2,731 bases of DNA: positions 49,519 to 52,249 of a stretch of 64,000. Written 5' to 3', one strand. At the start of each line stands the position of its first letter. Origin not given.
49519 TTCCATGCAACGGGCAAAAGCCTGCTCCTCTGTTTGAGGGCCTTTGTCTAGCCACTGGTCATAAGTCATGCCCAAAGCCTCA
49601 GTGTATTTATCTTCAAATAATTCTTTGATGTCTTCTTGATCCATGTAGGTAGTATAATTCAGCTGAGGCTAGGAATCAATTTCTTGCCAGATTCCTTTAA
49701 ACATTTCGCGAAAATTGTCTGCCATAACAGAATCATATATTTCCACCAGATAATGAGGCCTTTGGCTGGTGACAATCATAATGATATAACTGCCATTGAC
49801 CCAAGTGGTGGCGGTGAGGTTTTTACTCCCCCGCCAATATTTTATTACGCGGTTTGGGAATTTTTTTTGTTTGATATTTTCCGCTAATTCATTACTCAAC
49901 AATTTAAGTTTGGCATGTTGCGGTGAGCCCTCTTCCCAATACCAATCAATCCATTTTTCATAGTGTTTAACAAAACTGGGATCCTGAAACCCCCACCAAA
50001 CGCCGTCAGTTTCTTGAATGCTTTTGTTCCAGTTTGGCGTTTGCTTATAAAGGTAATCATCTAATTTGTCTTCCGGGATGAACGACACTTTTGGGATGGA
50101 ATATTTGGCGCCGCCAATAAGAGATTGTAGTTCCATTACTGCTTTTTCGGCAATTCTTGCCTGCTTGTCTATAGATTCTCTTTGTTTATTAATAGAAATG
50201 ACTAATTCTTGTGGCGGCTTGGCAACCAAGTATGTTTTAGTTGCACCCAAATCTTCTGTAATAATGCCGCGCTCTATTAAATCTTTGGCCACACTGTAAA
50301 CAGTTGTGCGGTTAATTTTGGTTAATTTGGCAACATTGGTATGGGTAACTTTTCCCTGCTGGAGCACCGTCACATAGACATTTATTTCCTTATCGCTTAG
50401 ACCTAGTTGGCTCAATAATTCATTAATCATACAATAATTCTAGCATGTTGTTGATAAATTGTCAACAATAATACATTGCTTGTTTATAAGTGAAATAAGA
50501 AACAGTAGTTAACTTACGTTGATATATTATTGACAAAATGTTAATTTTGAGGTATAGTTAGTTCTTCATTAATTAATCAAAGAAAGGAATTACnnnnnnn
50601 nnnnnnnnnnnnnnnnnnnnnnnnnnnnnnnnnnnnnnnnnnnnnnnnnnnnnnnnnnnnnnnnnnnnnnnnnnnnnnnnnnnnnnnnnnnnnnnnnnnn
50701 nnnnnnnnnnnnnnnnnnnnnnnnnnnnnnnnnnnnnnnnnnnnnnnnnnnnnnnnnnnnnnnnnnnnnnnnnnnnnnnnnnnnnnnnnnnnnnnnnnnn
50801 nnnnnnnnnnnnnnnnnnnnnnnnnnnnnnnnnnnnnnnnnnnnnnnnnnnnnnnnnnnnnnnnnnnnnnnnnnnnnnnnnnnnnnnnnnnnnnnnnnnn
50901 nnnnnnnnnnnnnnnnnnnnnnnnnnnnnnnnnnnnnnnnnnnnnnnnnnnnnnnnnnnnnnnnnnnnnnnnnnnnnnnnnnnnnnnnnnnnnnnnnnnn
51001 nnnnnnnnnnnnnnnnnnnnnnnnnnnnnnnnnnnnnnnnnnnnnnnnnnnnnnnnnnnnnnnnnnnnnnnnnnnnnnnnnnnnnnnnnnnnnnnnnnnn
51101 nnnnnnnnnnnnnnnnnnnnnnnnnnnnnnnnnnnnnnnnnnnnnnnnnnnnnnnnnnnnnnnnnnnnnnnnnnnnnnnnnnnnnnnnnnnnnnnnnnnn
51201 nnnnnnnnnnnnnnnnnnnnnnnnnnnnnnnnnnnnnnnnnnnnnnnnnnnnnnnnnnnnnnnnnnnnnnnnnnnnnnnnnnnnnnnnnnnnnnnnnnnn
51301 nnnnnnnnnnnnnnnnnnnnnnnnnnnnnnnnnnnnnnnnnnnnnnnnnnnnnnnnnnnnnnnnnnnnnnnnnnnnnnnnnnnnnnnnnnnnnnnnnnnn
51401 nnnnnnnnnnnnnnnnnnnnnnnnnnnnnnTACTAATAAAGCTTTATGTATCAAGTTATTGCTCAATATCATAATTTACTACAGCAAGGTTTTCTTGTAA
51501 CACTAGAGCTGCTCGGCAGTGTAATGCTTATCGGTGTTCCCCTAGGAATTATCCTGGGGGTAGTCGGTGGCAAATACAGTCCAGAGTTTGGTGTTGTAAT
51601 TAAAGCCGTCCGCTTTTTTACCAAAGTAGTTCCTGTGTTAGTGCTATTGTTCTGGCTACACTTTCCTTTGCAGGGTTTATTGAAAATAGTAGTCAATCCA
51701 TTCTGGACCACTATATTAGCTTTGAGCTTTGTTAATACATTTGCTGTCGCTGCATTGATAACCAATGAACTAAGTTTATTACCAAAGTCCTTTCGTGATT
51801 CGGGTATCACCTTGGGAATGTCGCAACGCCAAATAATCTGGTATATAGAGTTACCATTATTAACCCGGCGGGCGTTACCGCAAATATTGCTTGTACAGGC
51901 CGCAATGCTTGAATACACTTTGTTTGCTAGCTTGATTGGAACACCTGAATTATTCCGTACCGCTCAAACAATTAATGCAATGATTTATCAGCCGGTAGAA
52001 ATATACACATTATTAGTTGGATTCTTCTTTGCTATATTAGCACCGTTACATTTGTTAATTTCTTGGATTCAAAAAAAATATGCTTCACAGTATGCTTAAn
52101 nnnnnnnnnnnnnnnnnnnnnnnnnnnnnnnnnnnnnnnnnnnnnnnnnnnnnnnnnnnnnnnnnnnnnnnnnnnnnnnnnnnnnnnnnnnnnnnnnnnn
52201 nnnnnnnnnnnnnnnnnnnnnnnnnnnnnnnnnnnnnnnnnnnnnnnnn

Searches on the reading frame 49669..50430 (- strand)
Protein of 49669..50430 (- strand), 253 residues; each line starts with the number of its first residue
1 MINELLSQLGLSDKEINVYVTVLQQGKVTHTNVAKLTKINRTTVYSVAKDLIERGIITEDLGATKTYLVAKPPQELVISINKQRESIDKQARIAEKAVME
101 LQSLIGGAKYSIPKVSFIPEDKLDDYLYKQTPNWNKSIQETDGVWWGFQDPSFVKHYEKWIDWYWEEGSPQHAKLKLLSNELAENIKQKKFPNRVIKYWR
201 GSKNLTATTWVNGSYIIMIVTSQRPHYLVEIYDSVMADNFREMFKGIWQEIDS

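Call 5: search_protein_families(library=pfam, proteins=[window:49669-50430:-], max_evalue=0.001)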
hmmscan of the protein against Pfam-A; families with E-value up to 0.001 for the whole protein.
window:49669-50430:- (253 aa): 1 family
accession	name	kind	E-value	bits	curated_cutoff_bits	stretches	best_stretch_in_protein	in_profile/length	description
PF01978.25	TrmB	-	4.3e-13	49.4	25.6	1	6-71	1-66/68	Sugar-specific transcriptional regulator TrmB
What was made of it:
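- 49669..50430 (-): TrmB3: TrmB-like regulator of a separate, larger subfamily. Pfam PF01978 (call 5).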

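Call 59: find_homologous_proteins(query=window:49669-50430:-, max_evalue=1e-10)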
Query window:49669-50430:- (253 aa): 866 proteins with E <= 1e-10 among 1078 candidates; the best 120 are listed.
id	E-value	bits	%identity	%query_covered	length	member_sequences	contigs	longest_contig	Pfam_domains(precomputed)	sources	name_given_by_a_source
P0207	8.9e-166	567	100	100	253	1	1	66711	PF01978.26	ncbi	-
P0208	2.2e-120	419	75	98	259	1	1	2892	PF01978.26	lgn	-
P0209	2.2e-120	419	73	98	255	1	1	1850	PF01978.26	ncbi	-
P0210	2.1e-119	415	69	100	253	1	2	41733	PF01978.26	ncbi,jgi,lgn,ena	-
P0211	2.4e-114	399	70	99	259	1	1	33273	PF01978.26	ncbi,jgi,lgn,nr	ncbi:MAG TPA: helix-turn-helix domain-containing protein [Patescibacteria group bacterium]|jgi:sugar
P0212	1.4e-110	386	65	99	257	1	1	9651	PF01978.26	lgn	-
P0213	1.3e-108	380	65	100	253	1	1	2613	PF01978.26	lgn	-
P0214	6.8e-104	365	62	100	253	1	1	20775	PF01978.26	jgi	jgi:sugar-specific transcriptional regulator TrmB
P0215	4.7e-101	355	59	100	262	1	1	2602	PF01978.26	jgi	jgi:sugar-specific transcriptional regulator TrmB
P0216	2.3e-100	353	61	99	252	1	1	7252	PF01978.26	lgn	-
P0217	1.2e-98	347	58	100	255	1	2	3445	PF13412.13,PF01978.26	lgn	-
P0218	5.0e-97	342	59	99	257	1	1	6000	PF01978.26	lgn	-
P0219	1.4e-96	341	57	99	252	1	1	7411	PF01047.29,PF13412.13,PF02082.27,PF01978.26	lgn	-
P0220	1.6e-95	337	58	98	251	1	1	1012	PF01978.26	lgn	-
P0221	2.1e-95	337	58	100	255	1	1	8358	PF13412.13,PF13730.13,PF01978.26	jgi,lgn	jgi:sugar-specific transcriptional regulator TrmB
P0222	6.2e-95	335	57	100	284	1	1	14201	PF01047.29,PF13412.13,PF01978.26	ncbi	-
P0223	1.3e-94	334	57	100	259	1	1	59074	PF13412.13,PF02082.27,PF01978.26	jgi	jgi:sugar-specific transcriptional regulator TrmB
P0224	1.3e-94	334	57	99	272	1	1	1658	PF01978.26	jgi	jgi:sugar-specific transcriptional regulator TrmB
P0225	1.5e-94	334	57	99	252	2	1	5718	PF13412.13,PF01978.26,PF12802.14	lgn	-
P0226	2.3e-94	333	57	99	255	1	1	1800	PF01978.26,PF24409.2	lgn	-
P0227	2.4e-94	333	57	99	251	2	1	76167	PF01978.26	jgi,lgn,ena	-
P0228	2.5e-94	333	58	99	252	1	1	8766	PF01978.26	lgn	-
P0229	3.6e-94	333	57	99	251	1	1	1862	PF01978.26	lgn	-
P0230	4.9e-94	332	56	98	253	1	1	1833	PF13412.13,PF01978.26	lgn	-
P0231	5.0e-94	332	55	100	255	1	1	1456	PF01978.26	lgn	-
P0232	1.1e-93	331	56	99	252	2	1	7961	PF01978.26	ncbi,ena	-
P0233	2.6e-93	330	54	99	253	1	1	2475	PF01978.26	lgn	-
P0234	3.1e-93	330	56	98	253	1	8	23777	PF13412.13,PF01978.26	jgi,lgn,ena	-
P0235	4.4e-93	329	57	99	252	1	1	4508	PF01978.26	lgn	-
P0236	5.4e-93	329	55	99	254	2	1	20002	PF13412.13,PF01978.26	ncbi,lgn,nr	ncbi:MAG: helix-turn-helix domain-containing protein [bacterium]|nr:helix-turn-helix domain-containi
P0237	5.7e-93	329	58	99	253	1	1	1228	PF13412.13,PF01978.26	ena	-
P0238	7.9e-93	328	58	99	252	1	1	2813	PF01978.26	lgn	-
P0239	8.2e-93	328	57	98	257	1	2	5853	PF01978.26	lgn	-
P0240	1.1e-92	328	55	100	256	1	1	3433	PF01978.26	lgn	-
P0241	1.4e-92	328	57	99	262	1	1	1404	PF01978.26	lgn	-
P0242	1.4e-92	328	56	98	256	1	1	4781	PF13412.13,PF02082.27,PF01978.26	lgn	-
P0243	1.6e-92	327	56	98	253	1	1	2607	PF01978.26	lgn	-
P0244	2.0e-92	327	57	99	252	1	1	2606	PF01978.26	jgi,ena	-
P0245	2.1e-92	327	56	99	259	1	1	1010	PF02082.27,PF01978.26,PF12802.14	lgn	-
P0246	2.3e-92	327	54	100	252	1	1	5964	PF13412.13,PF01978.26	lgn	-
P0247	3.1e-92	326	56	98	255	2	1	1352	PF13412.13,PF01978.26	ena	-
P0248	3.2e-92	326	57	99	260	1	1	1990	PF13412.13,PF01978.26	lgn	-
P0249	3.3e-92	326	55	99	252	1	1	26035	PF13412.13,PF01978.26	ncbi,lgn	-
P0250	4.5e-92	326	57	100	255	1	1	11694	PF13412.13,PF01978.26,PF12802.14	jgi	jgi:predicted DNA-binding transcriptional regulator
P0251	5.3e-92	326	55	99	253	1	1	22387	PF13412.13,PF02082.27,PF01978.26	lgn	-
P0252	5.6e-92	326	55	98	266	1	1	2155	PF13412.13,PF01978.26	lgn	-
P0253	5.8e-92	326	55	98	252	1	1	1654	PF13412.13,PF01978.26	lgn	-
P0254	6.0e-92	326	53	99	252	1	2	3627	PF13412.13,PF01978.26,PF12802.14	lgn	-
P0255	7.5e-92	325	55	98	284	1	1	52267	PF01978.26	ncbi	-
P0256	7.8e-92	325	54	100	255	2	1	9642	PF01978.26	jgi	jgi:sugar-specific transcriptional regulator TrmB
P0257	1.1e-91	325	55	99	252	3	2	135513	PF01978.26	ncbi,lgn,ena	-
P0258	1.2e-91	325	55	100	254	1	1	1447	PF13412.13,PF01978.26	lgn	-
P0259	1.8e-91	324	54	98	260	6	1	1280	PF13412.13,PF01978.26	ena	-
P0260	2.1e-91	324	54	98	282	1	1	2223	PF01978.26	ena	-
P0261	2.4e-91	324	56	100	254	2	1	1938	PF01978.26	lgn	-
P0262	3.5e-91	323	54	100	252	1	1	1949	PF13412.13,PF01978.26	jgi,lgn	jgi:sugar-specific transcriptional regulator TrmB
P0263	3.7e-91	323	55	98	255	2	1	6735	PF01978.26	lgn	-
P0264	4.0e-91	323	58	98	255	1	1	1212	PF01978.26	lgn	-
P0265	4.1e-91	323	55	98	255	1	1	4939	PF13412.13,PF01978.26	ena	-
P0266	5.5e-91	322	55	99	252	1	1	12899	PF01978.26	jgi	jgi:sugar-specific transcriptional regulator TrmB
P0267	6.5e-91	322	56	99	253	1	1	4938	PF01978.26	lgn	-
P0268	6.8e-91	322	54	99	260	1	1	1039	PF01978.26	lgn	-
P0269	7.0e-91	322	54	98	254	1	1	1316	PF01978.26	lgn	-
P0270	7.8e-91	322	54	100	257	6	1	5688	PF13412.13,PF01978.26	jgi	-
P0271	1.0e-90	321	51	99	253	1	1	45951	PF01978.26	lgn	-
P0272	1.2e-90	321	57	99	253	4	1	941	PF13412.13,PF01978.26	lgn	-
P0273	1.6e-90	321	55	100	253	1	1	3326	PF13412.13,PF01978.26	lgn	-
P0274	1.9e-90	321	56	98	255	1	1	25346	PF13412.13,PF01978.26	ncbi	-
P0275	2.0e-90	320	55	99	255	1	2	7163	PF13412.13,PF01978.26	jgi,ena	-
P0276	2.1e-90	320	55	100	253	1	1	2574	PF01978.26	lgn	-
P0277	2.6e-90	320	55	99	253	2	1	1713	PF01978.26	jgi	jgi:sugar-specific transcriptional regulator TrmB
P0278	3.1e-90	320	56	98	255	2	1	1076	PF01978.26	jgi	jgi:predicted transcriptional regulator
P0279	4.4e-90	319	54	98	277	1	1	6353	PF01978.26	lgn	-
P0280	5.3e-90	319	55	99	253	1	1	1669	PF01978.26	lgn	-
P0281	6.0e-90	319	53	98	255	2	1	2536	PF13412.13,PF01978.26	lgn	-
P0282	6.8e-90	319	54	98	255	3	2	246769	PF01978.26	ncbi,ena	-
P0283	1.0e-89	318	54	98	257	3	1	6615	PF13412.13,PF01978.26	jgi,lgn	-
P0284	1.2e-89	318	55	98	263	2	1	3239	PF13412.13,PF01978.26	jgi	-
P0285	1.2e-89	318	54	100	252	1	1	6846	PF13412.13,PF01978.26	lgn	-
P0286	1.2e-89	318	54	98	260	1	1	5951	PF01978.26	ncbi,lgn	-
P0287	1.4e-89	318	54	98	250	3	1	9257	PF01978.26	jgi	jgi:predicted DNA-binding transcriptional regulator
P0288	2.3e-89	317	55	99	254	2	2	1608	PF01978.26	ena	-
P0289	2.5e-89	317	54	98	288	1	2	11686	PF01978.26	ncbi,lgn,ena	-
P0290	2.6e-89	317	54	99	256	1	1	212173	PF13412.13,PF01978.26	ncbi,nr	ncbi:MAG: winged helix-turn-helix transcriptional regulator [Candidatus Doudnabacteria bacterium]|nr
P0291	3.4e-89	316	53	100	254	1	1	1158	PF01978.26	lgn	-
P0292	3.9e-89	316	53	99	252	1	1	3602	PF13412.13,PF01978.26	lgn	-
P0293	3.9e-89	316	50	99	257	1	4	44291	PF13412.13,PF01978.26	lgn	-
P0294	4.2e-89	316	55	98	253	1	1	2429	PF13412.13,PF01978.26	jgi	jgi:sugar-specific transcriptional regulator TrmB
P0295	4.5e-89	316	53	98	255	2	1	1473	PF01978.26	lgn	-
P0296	6.6e-89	316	55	99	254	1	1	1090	PF01978.26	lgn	-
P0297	6.9e-89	315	52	100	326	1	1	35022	PF01978.26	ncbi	-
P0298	7.5e-89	315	53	99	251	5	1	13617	PF13412.13,PF01978.26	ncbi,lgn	-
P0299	8.0e-89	315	52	100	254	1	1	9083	PF01978.26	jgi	-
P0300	8.5e-89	315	55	100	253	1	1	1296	PF01978.26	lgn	-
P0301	8.5e-89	315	54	100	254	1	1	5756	PF13412.13,PF02082.27,PF01978.26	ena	-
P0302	1.0e-88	315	54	99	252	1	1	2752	PF01978.26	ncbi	-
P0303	1.1e-88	315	55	98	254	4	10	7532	PF13412.13,PF01978.26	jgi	jgi:sugar-specific transcriptional regulator TrmB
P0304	1.2e-88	315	55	98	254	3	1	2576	PF01978.26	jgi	jgi:sugar-specific transcriptional regulator TrmB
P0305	1.3e-88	315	51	100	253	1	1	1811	PF01978.26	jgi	jgi:sugar-specific transcriptional regulator TrmB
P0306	1.4e-88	314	54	100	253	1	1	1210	PF13412.13,PF01978.26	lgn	-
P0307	1.4e-88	314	51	99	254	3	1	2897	PF01978.26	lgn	-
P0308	1.5e-88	314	56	98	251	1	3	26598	PF13412.13,PF01978.26,PF12802.14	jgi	jgi:sugar-specific transcriptional regulator TrmB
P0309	1.6e-88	314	52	98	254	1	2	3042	PF01978.26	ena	-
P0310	1.6e-88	314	56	99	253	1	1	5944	PF01978.26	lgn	-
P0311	1.6e-88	314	53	98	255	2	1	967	PF01978.26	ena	-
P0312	1.6e-88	314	53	98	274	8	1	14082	PF01978.26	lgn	-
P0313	1.7e-88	314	55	98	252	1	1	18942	PF01978.26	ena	-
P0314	1.9e-88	314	53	99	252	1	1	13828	PF13412.13,PF01978.26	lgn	-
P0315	2.8e-88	314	54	98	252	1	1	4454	PF13412.13,PF01978.26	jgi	jgi:sugar-specific transcriptional regulator TrmB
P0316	3.0e-88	313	55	99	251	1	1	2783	PF13412.13,PF01978.26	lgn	-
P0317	4.0e-88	313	53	99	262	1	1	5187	PF01978.26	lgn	-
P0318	4.2e-88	313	53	98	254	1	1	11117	PF01978.26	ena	-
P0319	4.7e-88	313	54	100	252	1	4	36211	PF01978.26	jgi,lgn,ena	-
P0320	6.5e-88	312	52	98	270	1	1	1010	PF01978.26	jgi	jgi:hypothetical protein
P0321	7.5e-88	312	54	99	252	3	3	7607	PF01978.26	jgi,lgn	jgi:sugar-specific transcriptional regulator TrmB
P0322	8.8e-88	312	53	99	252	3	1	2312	PF13412.13,PF01978.26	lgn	-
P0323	9.8e-88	312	55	99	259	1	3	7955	PF13412.13,PF01978.26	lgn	-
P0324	1.1e-87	312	53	99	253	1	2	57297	PF01978.26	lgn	-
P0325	1.3e-87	311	51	99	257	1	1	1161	PF01978.26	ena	-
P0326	1.4e-87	311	51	99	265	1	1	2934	PF01978.26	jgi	jgi:sugar-specific transcriptional regulator TrmB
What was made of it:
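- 49669..50430 (-): 866 homologues were found (call 59).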

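Call 60: find_encoding_contigs(protein=P0210, flank=3000, max_places=1)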
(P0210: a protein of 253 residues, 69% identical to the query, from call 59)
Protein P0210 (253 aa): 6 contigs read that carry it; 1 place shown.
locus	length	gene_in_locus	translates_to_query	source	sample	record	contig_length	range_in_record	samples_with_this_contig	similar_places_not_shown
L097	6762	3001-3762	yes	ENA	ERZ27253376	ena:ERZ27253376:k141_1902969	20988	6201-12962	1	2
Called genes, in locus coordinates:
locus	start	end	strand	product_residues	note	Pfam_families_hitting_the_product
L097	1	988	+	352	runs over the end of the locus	PF00266:Aminotran_5, PF01053:Cys_Met_Meta_PP (weak)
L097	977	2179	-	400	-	-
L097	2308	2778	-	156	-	-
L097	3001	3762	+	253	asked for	PF01978:TrmB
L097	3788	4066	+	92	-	-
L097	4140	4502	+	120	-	PF05635:23S_rRNA_IVP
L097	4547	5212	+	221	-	PF00590:TP_methylase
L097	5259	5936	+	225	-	PF20772:TACO1_YebC_N, PF01709:Transcrip_reg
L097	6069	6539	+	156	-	PF02075:RuvC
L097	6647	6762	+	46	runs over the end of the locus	-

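Call 61: find_encoding_contigs(protein=P0223, flank=3000, max_places=1)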
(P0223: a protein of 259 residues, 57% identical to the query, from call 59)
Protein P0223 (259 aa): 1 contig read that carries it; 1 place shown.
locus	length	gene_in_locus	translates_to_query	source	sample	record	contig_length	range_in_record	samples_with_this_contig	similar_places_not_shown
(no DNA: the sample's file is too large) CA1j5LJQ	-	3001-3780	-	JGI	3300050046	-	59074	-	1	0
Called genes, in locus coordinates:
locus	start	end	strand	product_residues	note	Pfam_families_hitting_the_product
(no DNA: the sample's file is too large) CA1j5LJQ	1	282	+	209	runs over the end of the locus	-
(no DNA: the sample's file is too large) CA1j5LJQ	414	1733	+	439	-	PF26299:MurL_N, PF26298:MurL_epimerase_C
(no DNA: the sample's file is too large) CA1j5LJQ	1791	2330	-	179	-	-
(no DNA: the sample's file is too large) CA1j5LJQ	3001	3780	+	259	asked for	PF01978:TrmB, PF02082:Rrf2 (weak), PF13412:HTH_24 (weak)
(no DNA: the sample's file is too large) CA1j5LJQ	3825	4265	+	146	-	PF20136:DUF6526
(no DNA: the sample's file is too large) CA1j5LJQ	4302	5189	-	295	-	PF13489:Methyltransf_23 (weak)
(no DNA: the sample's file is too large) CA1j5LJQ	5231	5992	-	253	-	PF20260:PUA_4 (weak), PF04452:Methyltrans_RNA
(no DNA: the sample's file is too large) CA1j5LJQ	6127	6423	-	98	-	PF05258:DciA (weak)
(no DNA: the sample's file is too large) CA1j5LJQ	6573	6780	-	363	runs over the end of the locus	PF02463:SMC_N, PF13175:AAA_15, PF13476:AAA_23, PF13304:AAA_21 (faint)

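Call 62: find_encoding_contigs(protein=P0257, flank=3000, max_places=1)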
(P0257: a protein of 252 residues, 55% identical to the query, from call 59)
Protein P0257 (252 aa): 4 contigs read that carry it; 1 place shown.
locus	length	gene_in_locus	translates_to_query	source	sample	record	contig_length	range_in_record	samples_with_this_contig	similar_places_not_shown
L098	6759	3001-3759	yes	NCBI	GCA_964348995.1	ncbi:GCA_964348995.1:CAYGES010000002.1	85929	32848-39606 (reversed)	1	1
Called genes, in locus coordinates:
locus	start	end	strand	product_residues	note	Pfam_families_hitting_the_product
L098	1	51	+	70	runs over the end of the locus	-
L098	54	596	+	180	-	-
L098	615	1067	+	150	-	PF01467:CTP_transf_like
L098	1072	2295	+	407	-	PF07690:MFS_1 (weak), PF11700:ATG22, PF07690:MFS_1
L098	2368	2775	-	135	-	-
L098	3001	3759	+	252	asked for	PF01978:TrmB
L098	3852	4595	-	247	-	PF13641:Glyco_tranf_2_3 (weak), PF00535:Glycos_transf_2, PF10111:Glyco_tranf_2_2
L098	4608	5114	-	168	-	PF09335:VTT_dom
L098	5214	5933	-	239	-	PF04452:Methyltrans_RNA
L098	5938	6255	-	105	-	PF05258:DciA (weak)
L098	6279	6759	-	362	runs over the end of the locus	PF02463:SMC_N, PF13175:AAA_15, PF13476:AAA_23, PF13304:AAA_21 (faint)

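Call 63: find_encoding_contigs(protein=P0290, flank=3000, max_places=1)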
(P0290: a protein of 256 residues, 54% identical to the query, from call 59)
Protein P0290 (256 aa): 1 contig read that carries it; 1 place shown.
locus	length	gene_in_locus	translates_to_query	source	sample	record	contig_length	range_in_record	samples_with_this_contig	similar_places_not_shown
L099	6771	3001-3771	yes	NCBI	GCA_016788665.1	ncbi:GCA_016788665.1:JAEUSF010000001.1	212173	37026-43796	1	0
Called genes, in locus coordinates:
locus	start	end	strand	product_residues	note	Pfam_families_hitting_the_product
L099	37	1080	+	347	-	PF05496:RuvB_N, PF00004:AAA, PF07728:AAA_5, PF17864:AAA_lid_4, PF05491:WHD_RuvB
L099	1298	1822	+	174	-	-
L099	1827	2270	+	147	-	PF01467:CTP_transf_like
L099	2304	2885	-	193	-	-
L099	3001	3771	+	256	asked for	PF01978:TrmB, PF13412:HTH_24 (faint)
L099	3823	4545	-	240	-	PF20260:PUA_4 (weak), PF04452:Methyltrans_RNA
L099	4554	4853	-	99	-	PF05258:DciA (weak)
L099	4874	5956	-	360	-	PF02463:SMC_N, PF13175:AAA_15, PF13476:AAA_23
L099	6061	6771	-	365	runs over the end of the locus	PF00712:DNA_pol3_beta, PF02767:DNA_pol3_beta_2, PF02768:DNA_pol3_beta_3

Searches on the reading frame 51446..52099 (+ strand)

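Call 5: search_protein_families(library=pfam, proteins=[window:51446-52099:+], max_evalue=0.001)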
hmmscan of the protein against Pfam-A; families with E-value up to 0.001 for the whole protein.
window:51446-52099:+ (217 aa): 1 family
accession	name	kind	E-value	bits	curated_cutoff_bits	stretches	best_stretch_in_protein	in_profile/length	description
PF00528.27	BPD_transp_1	-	2.3e-11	44.2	26.4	1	30-209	1-175/184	Binding-protein-dependent transport system inner membrane component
